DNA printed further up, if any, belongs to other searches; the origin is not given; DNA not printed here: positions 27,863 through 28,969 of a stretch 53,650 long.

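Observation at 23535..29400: Ten-gene, translationally coupled glycosyl-/methyl-transferase cassette with no sugar-activation or export genes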

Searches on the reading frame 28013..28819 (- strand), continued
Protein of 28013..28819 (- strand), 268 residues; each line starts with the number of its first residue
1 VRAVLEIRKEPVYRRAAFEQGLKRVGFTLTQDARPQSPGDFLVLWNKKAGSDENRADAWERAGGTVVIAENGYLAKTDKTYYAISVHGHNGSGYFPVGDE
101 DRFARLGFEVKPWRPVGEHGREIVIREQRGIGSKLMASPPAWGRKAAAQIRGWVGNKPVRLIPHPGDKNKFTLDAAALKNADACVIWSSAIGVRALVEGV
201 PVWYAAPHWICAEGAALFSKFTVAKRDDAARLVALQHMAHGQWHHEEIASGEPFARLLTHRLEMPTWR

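Call 69: search_protein_families(library=pfam, proteins=[L003:13468-14208:+, L007:12621-13388:+, L015:12616-13962:+, L009:5421-6683:+, L009:6692-7759:+, L009:7756-8451:+, L009:9083-9859:+, L015:11780-12835:+, L015:13959-15188:+, L073:12362-13075:+], max_evalue=0.01)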
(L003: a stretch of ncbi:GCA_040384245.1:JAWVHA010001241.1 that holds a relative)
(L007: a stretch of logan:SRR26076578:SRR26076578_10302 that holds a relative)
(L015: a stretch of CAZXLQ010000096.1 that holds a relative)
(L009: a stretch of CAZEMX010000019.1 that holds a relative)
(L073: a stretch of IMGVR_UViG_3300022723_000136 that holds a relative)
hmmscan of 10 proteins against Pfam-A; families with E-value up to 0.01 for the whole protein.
L003:13468-14208:+ (246 aa): 1 family
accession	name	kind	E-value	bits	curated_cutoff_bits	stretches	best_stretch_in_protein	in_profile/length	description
PF11004.14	Kdo_hydroxy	-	0.00064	19.5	25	0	71-220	62-242/275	3-deoxy-D-manno-oct-2-ulosonic acid (Kdo) hydroxylase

L007:12621-13388:+ (255 aa): 0 families

L015:12616-13962:+ (448 aa): 3 families
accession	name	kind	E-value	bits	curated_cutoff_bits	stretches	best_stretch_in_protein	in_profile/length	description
PF04055.27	Radical_SAM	-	3e-12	47.5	29.5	1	132-260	6-138/166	Radical SAM superfamily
PF13186.11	SPASM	-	5.5e-06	27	21.5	1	360-424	1-67/67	Iron-sulfur cluster-binding domain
PF13353.11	Fer4_12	-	3.1e-05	24.7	22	1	131-238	13-120/137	4Fe-4S single cluster domain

L009:5421-6683:+ (420 aa): 7 families
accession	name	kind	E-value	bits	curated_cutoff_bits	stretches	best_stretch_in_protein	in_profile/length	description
PF08484.17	Methyltransf_14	-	1.3e-23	84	23.5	1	262-414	3-160/160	C-methyltransferase C-terminal domain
PF08421.16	Methyltransf_13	-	2.2e-20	73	31.3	1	23-84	1-62/62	Putative zinc binding domain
PF13489.12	Methyltransf_23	-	1.2e-15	58.1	27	1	116-253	24-161/164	Methyltransferase domain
PF08242.18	Methyltransf_12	-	1.3e-08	35.9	30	1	119-210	1-98/98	Methyltransferase domain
PF08241.18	Methyltransf_11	-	4.1e-05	24.6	21.2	1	119-212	1-95/95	Methyltransferase domain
PF13847.12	Methyltransf_31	-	7.8e-05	22.8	27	1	119-221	8-114/145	Methyltransferase domain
PF13649.12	Methyltransf_25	-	0.0067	17.5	27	0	119-208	2-97/97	Methyltransferase domain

L009:6692-7759:+ (355 aa): 1 family
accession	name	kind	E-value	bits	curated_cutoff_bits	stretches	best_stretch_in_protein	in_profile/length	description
PF01041.23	DegT_DnrJ_EryC1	-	6e-81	272.9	19.8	1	16-351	4-359/360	DegT/DnrJ/EryC1/StrS aminotransferase family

L009:7756-8451:+ (231 aa): 0 families

L009:9083-9859:+ (258 aa): 3 families
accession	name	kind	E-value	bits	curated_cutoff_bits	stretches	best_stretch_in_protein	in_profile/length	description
PF13489.12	Methyltransf_23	-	0.00099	19.3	27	1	97-172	38-122/164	Methyltransferase domain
PF08242.18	Methyltransf_12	-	0.0036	18.4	30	1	121-163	55-97/98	Methyltransferase domain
PF08241.18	Methyltransf_11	-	0.0043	18.1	21.2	1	130-165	59-94/95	Methyltransferase domain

L015:11780-12835:+ (351 aa): 0 families

L015:13959-15188:+ (409 aa): 9 families
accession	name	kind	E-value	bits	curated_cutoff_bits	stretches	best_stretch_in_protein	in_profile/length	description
PF03275.19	GLF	-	9.3e-24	84.7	26.3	1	145-361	2-203/203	UDP-galactopyranose mutase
PF13450.12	NAD_binding_8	-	2.6e-16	60.1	21.9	1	5-70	1-68/68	NAD(P)-binding Rossmann-like domain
PF01593.30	Amino_oxidase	-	4.2e-09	36.6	19.8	1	10-254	1-258/443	Flavin containing amine oxidoreductase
PF01266.30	DAO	-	6.2e-09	36.3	27.9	1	3-53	2-55/353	FAD dependent oxidoreductase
PF12831.13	FAD_oxidored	-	2e-06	27.8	27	1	4-38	3-37/416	FAD dependent oxidoreductase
PF00890.30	FAD_binding_2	-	5.3e-05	23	20.4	1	3-40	2-37/414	FAD binding domain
PF07992.20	Pyr_redox_2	-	9.2e-05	22.4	26.1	1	2-39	2-40/291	Pyridine nucleotide-disulphide oxidoreductase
PF01494.25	FAD_binding_3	-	0.0011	18.7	22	1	2-32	3-33/349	FAD binding domain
PF00070.33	Pyr_redox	-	0.0022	18.9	22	1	2-36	1-35/82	Pyridine nucleotide-disulphide oxidoreductase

L073:12362-13075:+ (237 aa): 1 family
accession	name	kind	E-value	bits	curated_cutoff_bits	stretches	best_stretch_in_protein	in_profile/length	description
PF00685.33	Sulfotransfer_1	-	1.1e-07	31.9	22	1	63-229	95-246/255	Sulfotransferase domain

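Call 81: search_protein_families(library=pfam, alignment_id=A5, max_evalue=1)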
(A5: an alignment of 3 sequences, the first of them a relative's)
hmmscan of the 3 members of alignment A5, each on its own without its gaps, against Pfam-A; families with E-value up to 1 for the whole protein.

A. member 1, L003:13468-14208:+ (246 aa): 1 family
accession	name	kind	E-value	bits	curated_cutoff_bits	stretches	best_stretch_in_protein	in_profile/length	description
PF11004.14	Kdo_hydroxy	-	0.00064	19.5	25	1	71-220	62-242/275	3-deoxy-D-manno-oct-2-ulosonic acid (Kdo) hydroxylase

B. families by the number of members that match (of 3 scanned): 1 family
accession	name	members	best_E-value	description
PF11004.14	Kdo_hydroxy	3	1.4e-06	3-deoxy-D-manno-oct-2-ulosonic acid (Kdo) hydroxylase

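Call 82: search_solved_structures(query=A5, max_evalue=10, show_alignments=1)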
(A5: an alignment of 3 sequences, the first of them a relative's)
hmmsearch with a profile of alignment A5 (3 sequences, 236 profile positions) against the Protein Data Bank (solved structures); distinct sequences matched with E-value up to 10: 3.
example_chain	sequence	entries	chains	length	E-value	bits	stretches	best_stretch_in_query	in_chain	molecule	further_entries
5y9i_A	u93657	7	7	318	0.18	14.4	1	74-211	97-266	Uncharacterized protein KdoO | Kdo hydroxylase, KdoO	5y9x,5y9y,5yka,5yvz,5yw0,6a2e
1e5r_A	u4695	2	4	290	0.21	14.1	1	174-210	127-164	PROLINE OXIDASE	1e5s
8w6e_A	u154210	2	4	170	1.3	11.6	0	54-95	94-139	HBC599 in complex with wFAP1.1 | wFAP1.1 structure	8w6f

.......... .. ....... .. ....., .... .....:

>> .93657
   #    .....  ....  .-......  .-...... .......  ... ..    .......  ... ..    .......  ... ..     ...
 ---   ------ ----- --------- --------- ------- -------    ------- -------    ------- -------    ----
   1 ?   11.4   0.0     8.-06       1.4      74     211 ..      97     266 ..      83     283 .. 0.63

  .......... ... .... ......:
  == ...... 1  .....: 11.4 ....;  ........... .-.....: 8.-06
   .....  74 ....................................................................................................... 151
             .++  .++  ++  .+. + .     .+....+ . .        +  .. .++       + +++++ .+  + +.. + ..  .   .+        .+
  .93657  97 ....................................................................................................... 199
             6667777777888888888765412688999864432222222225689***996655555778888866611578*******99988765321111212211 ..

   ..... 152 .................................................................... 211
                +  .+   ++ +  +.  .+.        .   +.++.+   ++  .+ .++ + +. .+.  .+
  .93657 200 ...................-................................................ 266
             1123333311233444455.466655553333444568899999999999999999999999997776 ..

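Call 85: fold_search(model_id=the predicted structure, library=viral)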
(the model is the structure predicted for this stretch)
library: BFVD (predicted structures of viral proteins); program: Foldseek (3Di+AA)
matches with E <= 10: 641; with E <= 0.001: 11
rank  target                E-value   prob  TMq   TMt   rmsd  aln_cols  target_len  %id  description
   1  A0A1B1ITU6            1.1e-12  1.00  0.76  0.43   4.6       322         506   19  (no name in the UniProt tables at hand)
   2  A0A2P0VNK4            2.7e-11  1.00  0.67  0.61   6.5       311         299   16  Capsule polysaccharide biosynthesis protein [Tetraselmis virus 1]
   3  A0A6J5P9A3            5.6e-11  1.00  0.71  0.37   4.4       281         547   15  Glycosyltransferase [uncultured Caudovirales phage]
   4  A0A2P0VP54            6.0e-11  1.00  0.69  0.27   6.9       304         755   15  Capsule polysaccharide biosynthesis protein [Tetraselmis virus 1]
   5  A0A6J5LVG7            9.2e-11  1.00  0.64  0.50   4.5       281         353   13  Uncharacterized protein [uncultured Caudovirales phage]
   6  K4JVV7                5.9e-10  1.00  0.62  0.68   4.2       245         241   19  Uncharacterized protein [Caulobacter phage CcrColossus]
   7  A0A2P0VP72            2.2e-09  1.00  0.61  0.54   7.1       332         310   11  Uncharacterized protein [Tetraselmis virus 1]
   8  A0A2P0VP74            2.6e-08  1.00  0.58  0.52   6.6       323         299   13  Uncharacterized protein [Tetraselmis virus 1]
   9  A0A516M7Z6            3.1e-08  1.00  0.64  0.47   6.3       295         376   16  (no name in the UniProt tables at hand)
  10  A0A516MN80            3.0e-07  1.00  0.56  0.50   5.1       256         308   12  (no name in the UniProt tables at hand)
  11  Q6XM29                7.3e-04  0.90  0.32  0.31  11.1       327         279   11  FirrV-1-B7 [Feldmannia irregularis virus a]
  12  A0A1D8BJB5            1.1e-03  0.96  0.36  0.37   8.4       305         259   10  Lipothrixviral glycosyltransferase [Sulfolobus islandicus filamentous virus 2]
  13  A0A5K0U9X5            2.2e-03  0.84  0.34  0.30  14.5       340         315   10  Glycosyltransferase [Yasminevirus sp. GU-2018]
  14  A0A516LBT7            5.6e-03  0.54  0.23  0.24  13.5       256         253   10  (no name in the UniProt tables at hand)
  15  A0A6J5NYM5            5.9e-03  0.72  0.32  0.34  13.5       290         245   13  Uncharacterized protein [uncultured Caudovirales phage]
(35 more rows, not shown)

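Call 94: search_protein_families(library=pfam, proteins=[L003:10753-10959:+], max_evalue=1)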
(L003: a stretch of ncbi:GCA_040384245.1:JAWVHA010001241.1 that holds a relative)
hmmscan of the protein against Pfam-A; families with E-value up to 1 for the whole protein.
L003:10753-10959:+ (68 aa): 0 families
